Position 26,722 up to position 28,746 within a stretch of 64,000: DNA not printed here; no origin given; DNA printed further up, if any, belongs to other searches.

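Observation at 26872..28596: Receiver-domain-fused TrxR-like flavoprotein lacks the thioredoxin-reductase redox disulfide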

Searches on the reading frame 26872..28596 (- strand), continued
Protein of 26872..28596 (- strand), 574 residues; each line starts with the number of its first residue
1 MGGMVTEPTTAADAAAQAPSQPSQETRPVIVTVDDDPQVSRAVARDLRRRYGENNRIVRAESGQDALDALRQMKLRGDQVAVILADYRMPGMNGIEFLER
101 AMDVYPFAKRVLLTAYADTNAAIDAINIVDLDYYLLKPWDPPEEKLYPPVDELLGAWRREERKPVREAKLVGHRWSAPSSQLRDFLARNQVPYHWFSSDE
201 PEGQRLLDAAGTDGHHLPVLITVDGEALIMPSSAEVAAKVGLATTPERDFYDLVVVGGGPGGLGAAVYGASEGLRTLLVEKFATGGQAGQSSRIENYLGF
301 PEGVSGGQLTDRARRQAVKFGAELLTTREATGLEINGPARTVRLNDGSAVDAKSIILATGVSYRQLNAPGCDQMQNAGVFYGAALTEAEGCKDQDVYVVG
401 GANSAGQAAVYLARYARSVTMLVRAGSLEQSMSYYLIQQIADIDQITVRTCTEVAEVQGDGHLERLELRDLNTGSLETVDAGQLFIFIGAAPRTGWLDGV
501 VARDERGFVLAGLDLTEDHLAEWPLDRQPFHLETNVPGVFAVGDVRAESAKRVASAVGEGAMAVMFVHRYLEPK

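Call 24: search_protein_representatives(protein=window:26872-28596:-)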
Query: 574 residues. Proteins with E-value up to 0.001 (for the whole library): 68715; up to 1e-10: 20861; up to 1e-30: 3693. The best 150 are listed.
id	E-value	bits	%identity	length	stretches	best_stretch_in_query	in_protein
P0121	2.5e-190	650.0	54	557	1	27-571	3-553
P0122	1.5e-172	591.4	54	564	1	19-571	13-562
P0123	2.6e-168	577.4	55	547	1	26-571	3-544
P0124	7.9e-160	549.4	49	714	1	27-572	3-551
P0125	4.9e-158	543.5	48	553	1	28-571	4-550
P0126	2.5e-154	531.2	67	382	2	24-205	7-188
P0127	2.8e-150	517.9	46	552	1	26-572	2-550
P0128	9.1e-148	509.6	47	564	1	26-572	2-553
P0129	3.6e-146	504.3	47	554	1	27-571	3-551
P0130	4.1e-146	504.1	45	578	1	23-572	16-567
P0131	2.2e-141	488.5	51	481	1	27-496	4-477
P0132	2.7e-139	481.6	58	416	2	27-304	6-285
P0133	7.9e-139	480.1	60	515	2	58-419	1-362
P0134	5.4e-136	470.7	43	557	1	27-573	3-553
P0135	3.5e-134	464.7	52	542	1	40-573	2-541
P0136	3.9e-134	464.6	44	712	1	23-572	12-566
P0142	5.9e-129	447.5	45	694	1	29-571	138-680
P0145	1.1e-127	443.3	43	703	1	25-571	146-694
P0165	7.2e-119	414.2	44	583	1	19-571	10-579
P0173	1.3e-116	406.8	41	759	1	20-572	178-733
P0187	4.2e-113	395.1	47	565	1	144-571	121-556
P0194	1.4e-110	386.8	48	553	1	169-571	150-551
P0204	8.3e-109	381.0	44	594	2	88-572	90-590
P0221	2.4e-104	366.2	49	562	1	164-571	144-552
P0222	3.6e-104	365.6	40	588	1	20-571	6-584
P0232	1.4e-102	360.4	39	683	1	28-572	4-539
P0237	1.1e-101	357.4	45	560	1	168-571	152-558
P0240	5.6e-101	355.1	44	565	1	170-569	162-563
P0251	2.1e-98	346.6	45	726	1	169-571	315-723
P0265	1.6e-95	337.1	46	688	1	169-571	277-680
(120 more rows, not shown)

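Call 29: search_protein_families(library=pfam, proteins=[P0187, P0194, P0221, P0237, P0240, P0251, P0265, P0124, P0142, P0173], max_evalue=0.001)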
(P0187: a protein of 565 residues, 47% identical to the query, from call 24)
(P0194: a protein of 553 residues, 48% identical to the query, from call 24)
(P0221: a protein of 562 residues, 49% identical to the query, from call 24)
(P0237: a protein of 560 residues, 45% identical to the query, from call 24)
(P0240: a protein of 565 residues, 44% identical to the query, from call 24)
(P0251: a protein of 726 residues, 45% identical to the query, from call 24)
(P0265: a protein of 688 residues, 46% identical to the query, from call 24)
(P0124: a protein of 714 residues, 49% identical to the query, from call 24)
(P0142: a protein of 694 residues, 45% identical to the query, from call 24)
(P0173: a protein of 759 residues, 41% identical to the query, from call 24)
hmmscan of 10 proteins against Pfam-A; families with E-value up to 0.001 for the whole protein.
P0187 (565 aa): 11 families
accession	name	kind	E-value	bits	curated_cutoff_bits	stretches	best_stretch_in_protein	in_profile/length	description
PF07992.20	Pyr_redox_2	-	3.5e-33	115.7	26.1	1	229-545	1-291/291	Pyridine nucleotide-disulphide oxidoreductase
PF00027.35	cNMP_binding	-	3.3e-14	53.1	27.5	1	32-114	3-87/89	Cyclic nucleotide-binding domain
PF13738.12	Pyr_redox_3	-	5.8e-11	42.6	30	1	329-478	122-275/305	Pyridine nucleotide-disulphide oxidoreductase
PF00070.33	Pyr_redox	-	1.1e-07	32.7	22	1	376-445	2-76/82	Pyridine nucleotide-disulphide oxidoreductase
PF01266.30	DAO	-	5e-07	30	27.9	1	230-270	1-43/353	FAD dependent oxidoreductase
PF13450.12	NAD_binding_8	-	3.4e-06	27.7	21.9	1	233-273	1-41/68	NAD(P)-binding Rossmann-like domain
PF01946.23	Thi4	-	1.3e-05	25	26.2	1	230-267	19-58/235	Thi4 family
PF12831.13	FAD_oxidored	-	2.8e-05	24.1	27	1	230-266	1-38/416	FAD dependent oxidoreductase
PF00890.30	FAD_binding_2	-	4.9e-05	23.1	20.4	1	230-268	1-40/414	FAD binding domain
PF01494.25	FAD_binding_3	-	9.4e-05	22.2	22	0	231-261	4-34/349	FAD binding domain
PF00743.25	FMO-like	-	0.0009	18.2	22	0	344-406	155-216/532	Flavin-binding monooxygenase-like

P0194 (553 aa): 14 families
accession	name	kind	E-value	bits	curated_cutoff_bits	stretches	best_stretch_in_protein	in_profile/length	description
PF07992.20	Pyr_redox_2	-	7.2e-35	121.3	26.1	1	233-540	1-291/291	Pyridine nucleotide-disulphide oxidoreductase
PF00027.35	cNMP_binding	-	9.2e-18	64.5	27.5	1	37-122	2-88/89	Cyclic nucleotide-binding domain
PF13738.12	Pyr_redox_3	-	1e-17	64.8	30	1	324-490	116-287/305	Pyridine nucleotide-disulphide oxidoreductase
PF12831.13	FAD_oxidored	-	3.8e-09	36.8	27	1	234-271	1-39/416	FAD dependent oxidoreductase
PF00070.33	Pyr_redox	-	1.1e-08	36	22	1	377-449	2-79/82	Pyridine nucleotide-disulphide oxidoreductase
PF01266.30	DAO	-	1.8e-08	34.7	27.9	1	234-273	1-41/353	FAD dependent oxidoreductase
PF01946.23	Thi4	-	3.8e-07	30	26.2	1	232-272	17-58/235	Thi4 family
PF01134.28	GIDA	-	3.8e-07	29.9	22.1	0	234-263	1-30/391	Glucose inhibited division protein A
PF03486.20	HI0933_like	-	6.1e-07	29.6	50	0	234-265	2-33/244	HI0933-like protein Rossmann domain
PF13450.12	NAD_binding_8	-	1.5e-06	28.8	21.9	1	237-271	1-36/68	NAD(P)-binding Rossmann-like domain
PF00890.30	FAD_binding_2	-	4.8e-06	26.5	20.4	1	234-274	1-42/414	FAD binding domain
PF13434.12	Lys_Orn_oxgnase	-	3.6e-05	23.5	21.3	0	326-409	141-225/339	L-lysine 6-monooxygenase/L-ornithine 5-monooxygenase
PF05834.18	Lycopene_cycl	-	3.7e-05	23.4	23.4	0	234-274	1-46/380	Lycopene cyclase protein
PF01494.25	FAD_binding_3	-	0.00061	19.5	22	0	234-265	3-34/349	FAD binding domain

P0221 (562 aa): 11 families
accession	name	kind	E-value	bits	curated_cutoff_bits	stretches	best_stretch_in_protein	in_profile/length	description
PF07992.20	Pyr_redox_2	-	1.6e-31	110.3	26.1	1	230-541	1-291/291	Pyridine nucleotide-disulphide oxidoreductase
PF00027.35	cNMP_binding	-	1.7e-17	63.6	27.5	1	32-117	3-88/89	Cyclic nucleotide-binding domain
PF13738.12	Pyr_redox_3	-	7e-13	48.9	30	1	312-490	104-285/305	Pyridine nucleotide-disulphide oxidoreductase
PF00070.33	Pyr_redox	-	1.7e-08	35.3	22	1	380-446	2-71/82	Pyridine nucleotide-disulphide oxidoreductase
PF12831.13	FAD_oxidored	-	6.5e-08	32.7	27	1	231-267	1-38/416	FAD dependent oxidoreductase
PF01266.30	DAO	-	5e-07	30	27.9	1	231-272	1-41/353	FAD dependent oxidoreductase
PF03486.20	HI0933_like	-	4.8e-06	26.6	50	1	231-265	2-36/244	HI0933-like protein Rossmann domain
PF00890.30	FAD_binding_2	-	1.3e-05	25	20.4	1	231-270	1-41/414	FAD binding domain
PF01946.23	Thi4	-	4.4e-05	23.3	26.2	1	229-265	17-55/235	Thi4 family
PF13450.12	NAD_binding_8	-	0.00022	21.9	21.9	1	234-272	1-40/68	NAD(P)-binding Rossmann-like domain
PF01494.25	FAD_binding_3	-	0.00096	18.9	22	1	230-263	2-35/349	FAD binding domain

P0237 (560 aa): 13 families
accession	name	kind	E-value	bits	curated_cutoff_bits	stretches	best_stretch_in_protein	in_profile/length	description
PF07992.20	Pyr_redox_2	-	1.3e-32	113.8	26.1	1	236-547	1-291/291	Pyridine nucleotide-disulphide oxidoreductase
PF13738.12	Pyr_redox_3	-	9.7e-17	61.6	30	1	289-484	78-277/305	Pyridine nucleotide-disulphide oxidoreductase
PF00027.35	cNMP_binding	-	3e-13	50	27.5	1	38-124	1-87/89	Cyclic nucleotide-binding domain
PF00070.33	Pyr_redox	-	3.2e-09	37.6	22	1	381-454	2-80/82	Pyridine nucleotide-disulphide oxidoreductase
PF01946.23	Thi4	-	1.1e-07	31.8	26.2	1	235-273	17-57/235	Thi4 family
PF12831.13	FAD_oxidored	-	1.2e-06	28.5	27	1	237-275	1-40/416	FAD dependent oxidoreductase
PF01266.30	DAO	-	4e-06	27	27.9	1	237-277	1-43/353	FAD dependent oxidoreductase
PF00890.30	FAD_binding_2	-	1.1e-05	25.2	20.4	1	237-275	1-40/414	FAD binding domain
PF03486.20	HI0933_like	-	1.4e-05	25.1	50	1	237-267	2-32/244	HI0933-like protein Rossmann domain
PF13450.12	NAD_binding_8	-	1.8e-05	25.4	21.9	1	240-277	1-39/68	NAD(P)-binding Rossmann-like domain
PF01494.25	FAD_binding_3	-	0.00019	21.2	22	0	236-269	2-35/349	FAD binding domain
PF01134.28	GIDA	-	0.00046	19.8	22.1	0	237-264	1-28/391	Glucose inhibited division protein A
PF13434.12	Lys_Orn_oxgnase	-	0.0006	19.5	21.3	0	323-416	130-228/339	L-lysine 6-monooxygenase/L-ornithine 5-monooxygenase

P0240 (565 aa): 13 families
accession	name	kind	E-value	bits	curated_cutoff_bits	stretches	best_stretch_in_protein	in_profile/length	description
PF07992.20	Pyr_redox_2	-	3.7e-32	112.4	26.1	1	244-554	1-291/291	Pyridine nucleotide-disulphide oxidoreductase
PF13738.12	Pyr_redox_3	-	3.2e-19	69.7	30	1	321-500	102-286/305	Pyridine nucleotide-disulphide oxidoreductase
PF00027.35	cNMP_binding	-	9.3e-13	48.4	27.5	1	48-133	2-88/89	Cyclic nucleotide-binding domain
PF13450.12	NAD_binding_8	-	9.3e-08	32.7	21.9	1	248-286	1-40/68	NAD(P)-binding Rossmann-like domain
PF01266.30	DAO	-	1e-07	32.2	27.9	1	245-285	1-43/353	FAD dependent oxidoreductase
PF12831.13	FAD_oxidored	-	1.4e-07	31.6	27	1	245-282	1-39/416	FAD dependent oxidoreductase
PF00890.30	FAD_binding_2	-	2.9e-07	30.5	20.4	1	245-285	1-42/414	FAD binding domain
PF00070.33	Pyr_redox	-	7.7e-07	30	22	1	388-460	2-79/82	Pyridine nucleotide-disulphide oxidoreductase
PF03486.20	HI0933_like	-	3.8e-06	27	50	0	245-276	2-33/244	HI0933-like protein Rossmann domain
PF01134.28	GIDA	-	4.8e-05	23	22.1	0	245-275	1-31/391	Glucose inhibited division protein A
PF01946.23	Thi4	-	5.6e-05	22.9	26.2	0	244-279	18-55/235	Thi4 family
PF13434.12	Lys_Orn_oxgnase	-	6.3e-05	22.7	21.3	0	338-423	142-228/339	L-lysine 6-monooxygenase/L-ornithine 5-monooxygenase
PF01494.25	FAD_binding_3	-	0.0007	19.4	22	0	245-275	3-33/349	FAD binding domain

P0251 (726 aa): 13 families
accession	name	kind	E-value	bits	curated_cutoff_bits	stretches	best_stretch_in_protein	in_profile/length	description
PF07992.20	Pyr_redox_2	-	7.4e-31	108.1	26.1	1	400-712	2-291/291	Pyridine nucleotide-disulphide oxidoreductase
PF13738.12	Pyr_redox_3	-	7.7e-21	75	30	2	452-657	78-287/305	Pyridine nucleotide-disulphide oxidoreductase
PF00027.35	cNMP_binding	-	1.6e-10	41.2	27.5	1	202-287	2-88/89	Cyclic nucleotide-binding domain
PF01266.30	DAO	-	5.3e-08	33.2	27.9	1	400-441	1-44/353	FAD dependent oxidoreductase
PF12831.13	FAD_oxidored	-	3.8e-07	30.2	27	1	400-437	1-39/416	FAD dependent oxidoreductase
PF01946.23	Thi4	-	5.2e-07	29.6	26.2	1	393-437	12-58/235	Thi4 family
PF13450.12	NAD_binding_8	-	5.9e-07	30.1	21.9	1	403-440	1-39/68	NAD(P)-binding Rossmann-like domain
PF00070.33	Pyr_redox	-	7.9e-07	29.9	22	1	544-610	2-71/82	Pyridine nucleotide-disulphide oxidoreductase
PF13434.12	Lys_Orn_oxgnase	-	1.5e-06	28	21.3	0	491-572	135-221/339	L-lysine 6-monooxygenase/L-ornithine 5-monooxygenase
PF03486.20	HI0933_like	-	2.6e-06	27.5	50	0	400-431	2-33/244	HI0933-like protein Rossmann domain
PF01494.25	FAD_binding_3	-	1.2e-05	25.2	22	1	401-432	4-35/349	FAD binding domain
PF01134.28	GIDA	-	1.9e-05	24.4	22.1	0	400-428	1-29/391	Glucose inhibited division protein A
PF00890.30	FAD_binding_2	-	7.9e-05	22.5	20.4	1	400-439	1-41/414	FAD binding domain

P0265 (688 aa): 11 families
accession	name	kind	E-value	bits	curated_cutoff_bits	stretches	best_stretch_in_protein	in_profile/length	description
PF07992.20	Pyr_redox_2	-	1.6e-31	110.3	26.1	1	361-669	1-291/291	Pyridine nucleotide-disulphide oxidoreductase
PF00027.35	cNMP_binding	-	1.6e-16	60.5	27.5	1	164-250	2-88/89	Cyclic nucleotide-binding domain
PF13738.12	Pyr_redox_3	-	2e-16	60.6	30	1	415-617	79-285/305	Pyridine nucleotide-disulphide oxidoreductase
PF00070.33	Pyr_redox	-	2.7e-09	37.9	22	1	506-570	2-69/82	Pyridine nucleotide-disulphide oxidoreductase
PF12831.13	FAD_oxidored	-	7.6e-06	25.9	27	1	362-398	1-38/416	FAD dependent oxidoreductase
PF13434.12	Lys_Orn_oxgnase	-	1.1e-05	25.2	21.3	0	449-537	131-224/339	L-lysine 6-monooxygenase/L-ornithine 5-monooxygenase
PF01494.25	FAD_binding_3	-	1.5e-05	24.8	22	1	361-405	2-46/349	FAD binding domain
PF03486.20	HI0933_like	-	4.4e-05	23.5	50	0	362-394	2-34/244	HI0933-like protein Rossmann domain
PF01946.23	Thi4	-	0.00014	21.6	26.2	0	361-399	18-58/235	Thi4 family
PF01266.30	DAO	-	0.00015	21.9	27.9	0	362-404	1-45/353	FAD dependent oxidoreductase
PF13450.12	NAD_binding_8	-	0.00049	20.7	21.9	0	365-398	1-35/68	NAD(P)-binding Rossmann-like domain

P0124 (714 aa): 11 families
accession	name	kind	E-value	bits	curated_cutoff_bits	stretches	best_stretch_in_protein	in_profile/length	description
PF07992.20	Pyr_redox_2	-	9.4e-38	130.7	26.1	1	228-539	1-291/291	Pyridine nucleotide-disulphide oxidoreductase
PF00027.35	cNMP_binding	-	2.6e-23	82.2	27.5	1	597-681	4-89/89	Cyclic nucleotide-binding domain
PF13738.12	Pyr_redox_3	-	2.2e-18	67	30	1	290-487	87-288/305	Pyridine nucleotide-disulphide oxidoreductase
PF01266.30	DAO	-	1.4e-08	35.1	27.9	1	229-270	1-44/353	FAD dependent oxidoreductase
PF03486.20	HI0933_like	-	2.5e-07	30.8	50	0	229-260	2-33/244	HI0933-like protein Rossmann domain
PF01946.23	Thi4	-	4.4e-07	29.8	26.2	1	227-266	17-58/235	Thi4 family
PF12831.13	FAD_oxidored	-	8.5e-07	29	27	1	229-265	1-38/416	FAD dependent oxidoreductase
PF00070.33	Pyr_redox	-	9.7e-07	29.7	22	0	373-438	2-70/82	Pyridine nucleotide-disulphide oxidoreductase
PF00072.30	Response_reg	-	3e-06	27.8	30.2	1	12-116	6-102/111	Response regulator receiver domain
PF13450.12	NAD_binding_8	-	1.4e-05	25.7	21.9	1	232-266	1-36/68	NAD(P)-binding Rossmann-like domain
PF00890.30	FAD_binding_2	-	3.7e-05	23.5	20.4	1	229-268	1-41/414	FAD binding domain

P0142 (694 aa): 13 families
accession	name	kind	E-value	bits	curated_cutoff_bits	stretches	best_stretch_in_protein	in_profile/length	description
PF07992.20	Pyr_redox_2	-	7.3e-34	117.9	26.1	1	358-669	1-291/291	Pyridine nucleotide-disulphide oxidoreductase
PF13738.12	Pyr_redox_3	-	4.3e-15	56.2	30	1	454-614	120-287/305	Pyridine nucleotide-disulphide oxidoreductase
PF12680.13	SnoaL_2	-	7.4e-12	46.2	27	1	10-116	2-101/102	SnoaL-like domain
PF00070.33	Pyr_redox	-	5.7e-09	36.8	22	1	503-575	2-79/82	Pyridine nucleotide-disulphide oxidoreductase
PF00890.30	FAD_binding_2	-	1.4e-07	31.5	20.4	1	359-399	1-42/414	FAD binding domain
PF12831.13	FAD_oxidored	-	1e-06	28.8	27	1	359-394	1-37/416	FAD dependent oxidoreductase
PF01946.23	Thi4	-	3.2e-06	27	26.2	1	356-397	16-59/235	Thi4 family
PF01266.30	DAO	-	4.1e-05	23.7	27.9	1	359-400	1-44/353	FAD dependent oxidoreductase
PF00072.30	Response_reg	-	4.8e-05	23.9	30.2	1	139-252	1-104/111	Response regulator receiver domain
PF03486.20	HI0933_like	-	5.5e-05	23.2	50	1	359-390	2-33/244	HI0933-like protein Rossmann domain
PF07366.18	SnoaL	-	0.00011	22.5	28.4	1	9-117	4-113/126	SnoaL-like polyketide cyclase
PF13450.12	NAD_binding_8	-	0.0002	22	21.9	1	362-395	1-35/68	NAD(P)-binding Rossmann-like domain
PF05834.18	Lycopene_cycl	-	0.00099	18.7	23.4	0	359-388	1-32/380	Lycopene cyclase protein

P0173 (759 aa): 13 families
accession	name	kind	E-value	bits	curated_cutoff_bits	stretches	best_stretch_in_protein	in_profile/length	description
PF07992.20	Pyr_redox_2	-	7.6e-31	108.1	26.1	1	408-721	1-291/291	Pyridine nucleotide-disulphide oxidoreductase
PF13738.12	Pyr_redox_3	-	1.6e-15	57.6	30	2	510-605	122-215/305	Pyridine nucleotide-disulphide oxidoreductase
PF12831.13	FAD_oxidored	-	2e-09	37.7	27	1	409-458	1-50/416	FAD dependent oxidoreductase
PF00070.33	Pyr_redox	-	3.9e-08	34.1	22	1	557-628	2-79/82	Pyridine nucleotide-disulphide oxidoreductase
PF01946.23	Thi4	-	1e-06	28.6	26.2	1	402-446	12-58/235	Thi4 family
PF00890.30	FAD_binding_2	-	1.6e-06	28.1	20.4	1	409-447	1-40/414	FAD binding domain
PF03486.20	HI0933_like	-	4.2e-06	26.8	50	1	409-439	2-32/244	HI0933-like protein Rossmann domain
PF01134.28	GIDA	-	4.7e-06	26.3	22.1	1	409-436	1-28/391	Glucose inhibited division protein A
PF00072.30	Response_reg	-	7.9e-06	26.5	30.2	1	196-287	5-93/111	Response regulator receiver domain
PF13450.12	NAD_binding_8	-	1.5e-05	25.6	21.9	1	412-450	1-40/68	NAD(P)-binding Rossmann-like domain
PF01266.30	DAO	-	0.00011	22.3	27.9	0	409-448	1-39/353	FAD dependent oxidoreductase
PF13434.12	Lys_Orn_oxgnase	-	0.00024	20.8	21.3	0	493-582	128-216/339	L-lysine 6-monooxygenase/L-ornithine 5-monooxygenase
PF00743.25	FMO-like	-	0.00079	18.4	22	0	504-582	130-211/532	Flavin-binding monooxygenase-like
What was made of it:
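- One relative carries both REC and cNMP_binding (calls 24, 29).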

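Call 34: find_related_loci(query=A2, collection=genome_contigs, flank=8000)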
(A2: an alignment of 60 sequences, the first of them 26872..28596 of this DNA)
Query A2 (574 aa) in genome_contigs; peptide patterns used: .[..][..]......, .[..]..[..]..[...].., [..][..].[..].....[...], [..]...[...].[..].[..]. (x = any residue, [..] = any of these).
600 stretches matched a pattern (row limit reached: there are more); 168 encode a relative of the query (tblastn E <= 1e-3); the best 80 are kept; 80 distinct loci.
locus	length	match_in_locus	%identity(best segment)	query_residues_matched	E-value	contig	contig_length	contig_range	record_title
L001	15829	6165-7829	76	20-572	0e+0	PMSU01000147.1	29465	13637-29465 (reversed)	MAG: Actinomycetota bacterium isolate palsa_505 73.20110700_P1S.16_contig_2035, whole genome shotgun sequence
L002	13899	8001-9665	72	20-572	0e+0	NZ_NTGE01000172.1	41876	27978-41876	Streptomyces sp. SA15 spades_001_89_len:41876_pilon, whole genome shotgun sequence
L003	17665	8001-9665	71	20-572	0e+0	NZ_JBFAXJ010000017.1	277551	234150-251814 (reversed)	Streptomyces sp. NPDC051985 NPDC051985_50_D8.ctg-0017, whole genome shotgun sequence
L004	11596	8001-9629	66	27-571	0e+0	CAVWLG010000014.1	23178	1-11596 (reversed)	MAG: uncultured Actinomycetota bacterium isolate MFD09368.bin.2.129 genome assembly, contig: contig_32233, whole genome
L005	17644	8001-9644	69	26-571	0e+0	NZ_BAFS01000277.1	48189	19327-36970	Nocardia asiatica NBRC 100129, whole genome shotgun sequence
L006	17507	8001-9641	67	27-571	0e+0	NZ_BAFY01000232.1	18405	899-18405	Nocardia cyriacigeorgica NBRC 100375, whole genome shotgun sequence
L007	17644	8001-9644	64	27-572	0e+0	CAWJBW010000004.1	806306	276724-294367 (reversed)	MAG: uncultured Actinomycetes bacterium isolate MFD09267.bin.2.111 genome assembly, contig: contig_21866, whole genome s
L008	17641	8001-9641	65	28-572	0e+0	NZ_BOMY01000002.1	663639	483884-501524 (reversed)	Paractinoplanes tereljensis strain NBRC 105297 sequence02, whole genome shotgun sequence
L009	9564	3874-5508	64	26-572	0e+0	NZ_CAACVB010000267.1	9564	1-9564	Actinomadura roseirufa isolate LMG 30035, whole genome shotgun sequence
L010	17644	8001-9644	64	26-572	0e+0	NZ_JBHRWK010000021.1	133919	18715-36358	Amycolatopsis speibonae strain CGMCC 4.7676 GCM70017785_104, whole genome shotgun sequence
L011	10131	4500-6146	64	28-574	0e+0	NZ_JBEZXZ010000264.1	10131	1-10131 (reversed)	Actinoplanes sp. NPDC026623 NPDC026623_58_H2.ctg-0264, whole genome shotgun sequence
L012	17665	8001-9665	64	23-571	0e+0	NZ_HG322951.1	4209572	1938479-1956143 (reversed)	Mycolicibacterium septicum DSM 44393 strain type strain: DSM 44393, whole genome shotgun sequence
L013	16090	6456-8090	65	30-572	0e+0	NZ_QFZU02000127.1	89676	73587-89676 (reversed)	Microbispora triticiradicis strain NEAU-HRDPA2-9 scaffold127, whole genome shotgun sequence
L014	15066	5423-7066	61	26-571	0e+0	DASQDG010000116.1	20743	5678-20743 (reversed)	MAG TPA_asm: Propionibacteriaceae bacterium isolate SMAG_U11721 k141_880248, whole genome shotgun sequence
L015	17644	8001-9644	56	27-571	0e+0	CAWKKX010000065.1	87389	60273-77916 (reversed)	MAG: uncultured Chloroflexia bacterium isolate MFD04580.bin.2.112 genome assembly, contig: contig_84569, whole genome sh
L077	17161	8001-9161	39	169-574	8e-77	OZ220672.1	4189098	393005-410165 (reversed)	MAG: Dehalococcoidia bacterium isolate 155f1a69-6e9e-45b9-9f90-cb8b40f06a4f genome assembly, chromosome: 1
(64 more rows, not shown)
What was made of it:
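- It occurs in Actinomycetota, Chloroflexota, Cyanobacteria, Pseudomonadota, Acidobacteriota, Bacteroidota, Gemmatimonadota, Verrucomicrobiota and Myxococcota (call 34).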
